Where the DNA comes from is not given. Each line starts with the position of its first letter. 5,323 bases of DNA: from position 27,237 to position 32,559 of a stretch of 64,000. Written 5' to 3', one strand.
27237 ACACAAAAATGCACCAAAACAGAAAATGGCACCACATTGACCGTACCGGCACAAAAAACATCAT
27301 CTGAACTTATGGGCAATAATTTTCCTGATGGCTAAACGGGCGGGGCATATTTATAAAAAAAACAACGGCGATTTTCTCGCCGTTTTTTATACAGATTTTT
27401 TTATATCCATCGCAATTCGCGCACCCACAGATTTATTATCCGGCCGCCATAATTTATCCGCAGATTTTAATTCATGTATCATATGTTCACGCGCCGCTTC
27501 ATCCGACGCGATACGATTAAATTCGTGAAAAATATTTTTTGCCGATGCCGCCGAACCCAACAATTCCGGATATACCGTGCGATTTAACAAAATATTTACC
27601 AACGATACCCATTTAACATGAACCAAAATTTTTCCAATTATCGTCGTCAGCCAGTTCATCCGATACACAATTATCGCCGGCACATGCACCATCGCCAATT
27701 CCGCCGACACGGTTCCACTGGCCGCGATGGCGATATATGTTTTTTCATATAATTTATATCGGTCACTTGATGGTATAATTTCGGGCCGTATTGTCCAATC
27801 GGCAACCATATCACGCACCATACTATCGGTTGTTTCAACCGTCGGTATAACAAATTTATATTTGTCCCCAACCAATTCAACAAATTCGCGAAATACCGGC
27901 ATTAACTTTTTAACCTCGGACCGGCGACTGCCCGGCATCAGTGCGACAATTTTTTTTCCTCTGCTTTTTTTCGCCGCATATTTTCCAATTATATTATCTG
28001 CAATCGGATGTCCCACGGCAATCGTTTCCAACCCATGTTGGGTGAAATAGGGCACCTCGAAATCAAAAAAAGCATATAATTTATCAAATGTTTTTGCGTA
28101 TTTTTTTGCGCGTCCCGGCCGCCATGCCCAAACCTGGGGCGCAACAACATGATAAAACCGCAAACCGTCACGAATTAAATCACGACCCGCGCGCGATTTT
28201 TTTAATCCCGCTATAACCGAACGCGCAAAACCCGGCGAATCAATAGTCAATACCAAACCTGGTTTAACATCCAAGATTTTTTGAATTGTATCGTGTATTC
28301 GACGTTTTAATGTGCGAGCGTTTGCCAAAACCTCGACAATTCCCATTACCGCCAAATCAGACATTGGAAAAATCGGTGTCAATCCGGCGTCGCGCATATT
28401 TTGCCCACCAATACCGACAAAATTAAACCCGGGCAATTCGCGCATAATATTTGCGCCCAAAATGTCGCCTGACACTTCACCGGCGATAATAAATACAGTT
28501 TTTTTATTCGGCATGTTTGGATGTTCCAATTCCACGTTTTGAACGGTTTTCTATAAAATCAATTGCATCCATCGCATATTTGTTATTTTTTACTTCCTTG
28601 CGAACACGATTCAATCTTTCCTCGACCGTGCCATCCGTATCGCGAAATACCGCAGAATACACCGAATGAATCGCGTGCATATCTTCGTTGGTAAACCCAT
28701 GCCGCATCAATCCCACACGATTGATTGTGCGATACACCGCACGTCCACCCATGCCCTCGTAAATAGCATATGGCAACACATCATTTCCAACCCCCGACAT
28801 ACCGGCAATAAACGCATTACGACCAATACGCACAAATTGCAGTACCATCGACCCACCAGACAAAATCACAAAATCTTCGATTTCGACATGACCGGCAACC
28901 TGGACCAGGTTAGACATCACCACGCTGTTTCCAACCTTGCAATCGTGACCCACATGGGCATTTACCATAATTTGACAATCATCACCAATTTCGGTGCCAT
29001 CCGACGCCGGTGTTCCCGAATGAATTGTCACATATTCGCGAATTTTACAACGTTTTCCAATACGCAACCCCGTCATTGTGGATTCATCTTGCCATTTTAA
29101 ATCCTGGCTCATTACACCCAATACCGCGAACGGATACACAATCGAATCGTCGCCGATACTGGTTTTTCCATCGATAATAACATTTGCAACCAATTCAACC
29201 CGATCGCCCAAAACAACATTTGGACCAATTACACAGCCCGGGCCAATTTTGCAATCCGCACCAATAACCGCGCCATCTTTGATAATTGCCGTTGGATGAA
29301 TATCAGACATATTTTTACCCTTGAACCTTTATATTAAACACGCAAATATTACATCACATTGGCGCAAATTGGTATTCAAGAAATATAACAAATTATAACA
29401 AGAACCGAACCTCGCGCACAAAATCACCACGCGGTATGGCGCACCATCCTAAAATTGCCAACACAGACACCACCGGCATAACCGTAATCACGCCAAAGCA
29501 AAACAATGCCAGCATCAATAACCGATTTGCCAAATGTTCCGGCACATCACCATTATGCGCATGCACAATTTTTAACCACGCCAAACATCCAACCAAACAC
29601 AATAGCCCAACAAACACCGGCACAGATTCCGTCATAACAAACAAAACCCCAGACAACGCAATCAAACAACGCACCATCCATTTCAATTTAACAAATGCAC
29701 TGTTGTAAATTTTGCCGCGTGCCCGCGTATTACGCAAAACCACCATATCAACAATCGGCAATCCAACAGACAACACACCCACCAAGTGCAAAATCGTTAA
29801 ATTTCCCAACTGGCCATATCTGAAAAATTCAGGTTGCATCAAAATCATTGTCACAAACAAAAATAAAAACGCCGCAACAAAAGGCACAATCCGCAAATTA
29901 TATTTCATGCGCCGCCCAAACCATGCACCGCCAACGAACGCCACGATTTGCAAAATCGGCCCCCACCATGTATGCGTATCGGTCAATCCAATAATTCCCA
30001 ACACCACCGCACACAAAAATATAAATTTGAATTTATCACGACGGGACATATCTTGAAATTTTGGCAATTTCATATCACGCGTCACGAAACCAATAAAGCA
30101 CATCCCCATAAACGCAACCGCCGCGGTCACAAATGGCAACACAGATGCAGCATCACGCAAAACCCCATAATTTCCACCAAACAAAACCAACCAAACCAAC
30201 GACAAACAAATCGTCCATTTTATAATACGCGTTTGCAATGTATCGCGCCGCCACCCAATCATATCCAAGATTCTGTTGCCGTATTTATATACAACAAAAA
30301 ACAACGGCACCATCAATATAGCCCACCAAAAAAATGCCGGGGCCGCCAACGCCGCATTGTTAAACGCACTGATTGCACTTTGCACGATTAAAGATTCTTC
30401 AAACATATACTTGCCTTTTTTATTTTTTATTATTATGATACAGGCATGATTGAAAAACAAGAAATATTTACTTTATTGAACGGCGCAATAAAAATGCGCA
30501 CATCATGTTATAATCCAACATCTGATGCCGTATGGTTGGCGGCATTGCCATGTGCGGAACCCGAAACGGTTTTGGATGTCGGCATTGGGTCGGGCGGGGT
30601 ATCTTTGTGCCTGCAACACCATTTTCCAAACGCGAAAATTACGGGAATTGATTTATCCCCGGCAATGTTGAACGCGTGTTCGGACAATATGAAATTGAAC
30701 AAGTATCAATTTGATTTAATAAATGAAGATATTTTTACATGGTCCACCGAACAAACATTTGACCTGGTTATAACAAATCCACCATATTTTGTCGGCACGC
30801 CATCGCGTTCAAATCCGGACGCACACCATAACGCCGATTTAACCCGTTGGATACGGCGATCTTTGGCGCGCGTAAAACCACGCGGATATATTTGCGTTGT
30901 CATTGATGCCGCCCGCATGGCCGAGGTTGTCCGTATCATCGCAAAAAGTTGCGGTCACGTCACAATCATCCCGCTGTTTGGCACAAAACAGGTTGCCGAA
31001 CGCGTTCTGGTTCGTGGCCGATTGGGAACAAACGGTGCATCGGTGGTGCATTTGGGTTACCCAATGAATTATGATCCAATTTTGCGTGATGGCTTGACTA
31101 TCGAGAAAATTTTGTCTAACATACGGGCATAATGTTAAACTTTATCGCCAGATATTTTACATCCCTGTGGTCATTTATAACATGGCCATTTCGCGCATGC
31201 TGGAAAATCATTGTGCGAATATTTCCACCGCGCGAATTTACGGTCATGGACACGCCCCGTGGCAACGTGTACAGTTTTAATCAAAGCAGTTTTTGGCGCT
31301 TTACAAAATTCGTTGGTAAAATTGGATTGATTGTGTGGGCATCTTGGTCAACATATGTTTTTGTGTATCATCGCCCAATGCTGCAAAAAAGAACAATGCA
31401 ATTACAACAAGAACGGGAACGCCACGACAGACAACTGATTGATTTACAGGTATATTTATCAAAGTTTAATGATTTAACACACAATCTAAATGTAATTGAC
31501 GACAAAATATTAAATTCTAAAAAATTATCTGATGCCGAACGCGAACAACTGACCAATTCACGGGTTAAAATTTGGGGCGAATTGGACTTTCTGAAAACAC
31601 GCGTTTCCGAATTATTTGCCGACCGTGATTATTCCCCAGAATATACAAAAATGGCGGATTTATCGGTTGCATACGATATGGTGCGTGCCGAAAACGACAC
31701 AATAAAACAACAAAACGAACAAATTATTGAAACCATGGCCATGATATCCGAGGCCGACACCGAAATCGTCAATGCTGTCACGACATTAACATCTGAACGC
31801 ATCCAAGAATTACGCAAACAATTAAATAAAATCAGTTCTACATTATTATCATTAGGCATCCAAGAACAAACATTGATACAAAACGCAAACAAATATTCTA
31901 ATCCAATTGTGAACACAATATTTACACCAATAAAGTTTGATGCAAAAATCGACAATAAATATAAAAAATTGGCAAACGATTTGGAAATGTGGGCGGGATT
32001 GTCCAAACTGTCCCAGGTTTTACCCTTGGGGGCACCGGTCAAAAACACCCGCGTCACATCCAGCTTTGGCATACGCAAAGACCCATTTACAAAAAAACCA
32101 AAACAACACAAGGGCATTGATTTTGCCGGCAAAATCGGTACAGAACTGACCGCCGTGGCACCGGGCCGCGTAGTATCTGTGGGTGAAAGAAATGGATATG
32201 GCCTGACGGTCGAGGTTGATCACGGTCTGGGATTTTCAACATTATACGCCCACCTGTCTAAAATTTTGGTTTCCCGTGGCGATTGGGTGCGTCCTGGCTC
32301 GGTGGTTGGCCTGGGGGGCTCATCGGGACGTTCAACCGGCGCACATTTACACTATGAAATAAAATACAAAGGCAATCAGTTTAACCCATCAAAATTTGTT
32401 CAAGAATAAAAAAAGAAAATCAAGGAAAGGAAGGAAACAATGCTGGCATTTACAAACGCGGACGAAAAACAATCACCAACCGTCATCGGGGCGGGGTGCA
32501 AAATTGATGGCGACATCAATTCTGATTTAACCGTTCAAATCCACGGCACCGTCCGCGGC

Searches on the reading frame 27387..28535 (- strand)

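Call 30: search_protein_families(library=pfam, proteins=[window:27387-28535:-], max_evalue=0.00001)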
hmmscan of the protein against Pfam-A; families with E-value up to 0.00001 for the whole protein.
window:27387-28535:- (382 aa): 1 family
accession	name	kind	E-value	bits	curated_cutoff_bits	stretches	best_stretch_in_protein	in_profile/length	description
PF02684.21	LpxB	-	2.2e-77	260.9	22.6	1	14-351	1-348/374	Lipid-A-disaccharide synthetase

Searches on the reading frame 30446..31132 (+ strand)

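Call 30: search_protein_families(library=pfam, proteins=[window:30446-31132:+], max_evalue=0.00001)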
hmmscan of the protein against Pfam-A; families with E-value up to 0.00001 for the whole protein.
window:30446-31132:+ (228 aa): 7 families
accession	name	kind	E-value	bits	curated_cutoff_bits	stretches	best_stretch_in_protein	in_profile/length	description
PF05175.20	MTS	-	6.3e-14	52.4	23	1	30-173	23-158/170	Methyltransferase small domain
PF13649.12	Methyltransf_25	-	4e-13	50.3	27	1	42-111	1-71/97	Methyltransferase domain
PF13847.12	Methyltransf_31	-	1.1e-11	45.1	27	1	40-172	5-129/145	Methyltransferase domain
PF08242.18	Methyltransf_12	-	2.2e-08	35.1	30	1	43-111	1-72/98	Methyltransferase domain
PF08241.18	Methyltransf_11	-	2.3e-08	35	21.2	1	43-110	1-66/95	Methyltransferase domain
PF13489.12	Methyltransf_23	-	1e-06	29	27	0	33-110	17-87/164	Methyltransferase domain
PF06325.19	PrmA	-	1.1e-06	28.8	22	1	38-111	161-233/296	Ribosomal protein L11 methyltransferase (PrmA)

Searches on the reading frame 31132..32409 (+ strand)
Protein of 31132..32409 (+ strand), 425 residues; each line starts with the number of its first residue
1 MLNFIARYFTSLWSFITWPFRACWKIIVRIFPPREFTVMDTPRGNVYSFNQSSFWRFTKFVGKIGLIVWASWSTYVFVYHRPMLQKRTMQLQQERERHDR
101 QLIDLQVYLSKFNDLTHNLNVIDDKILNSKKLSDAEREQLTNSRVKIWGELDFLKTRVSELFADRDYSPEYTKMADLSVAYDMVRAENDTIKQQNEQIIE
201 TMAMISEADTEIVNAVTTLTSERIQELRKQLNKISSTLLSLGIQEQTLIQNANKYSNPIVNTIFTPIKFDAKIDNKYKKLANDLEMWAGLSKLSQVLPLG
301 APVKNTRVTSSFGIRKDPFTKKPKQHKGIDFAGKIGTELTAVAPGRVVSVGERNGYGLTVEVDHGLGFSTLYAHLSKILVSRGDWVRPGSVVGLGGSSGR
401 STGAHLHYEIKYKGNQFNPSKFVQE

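Call 30: search_protein_families(library=pfam, proteins=[window:31132-32409:+], max_evalue=0.00001)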
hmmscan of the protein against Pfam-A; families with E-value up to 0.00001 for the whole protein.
window:31132-32409:+ (425 aa): 1 family
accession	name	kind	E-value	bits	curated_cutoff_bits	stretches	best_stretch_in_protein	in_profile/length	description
PF01551.29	Peptidase_M23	-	1.6e-30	105.5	28.7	1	325-419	2-96/96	Peptidase family M23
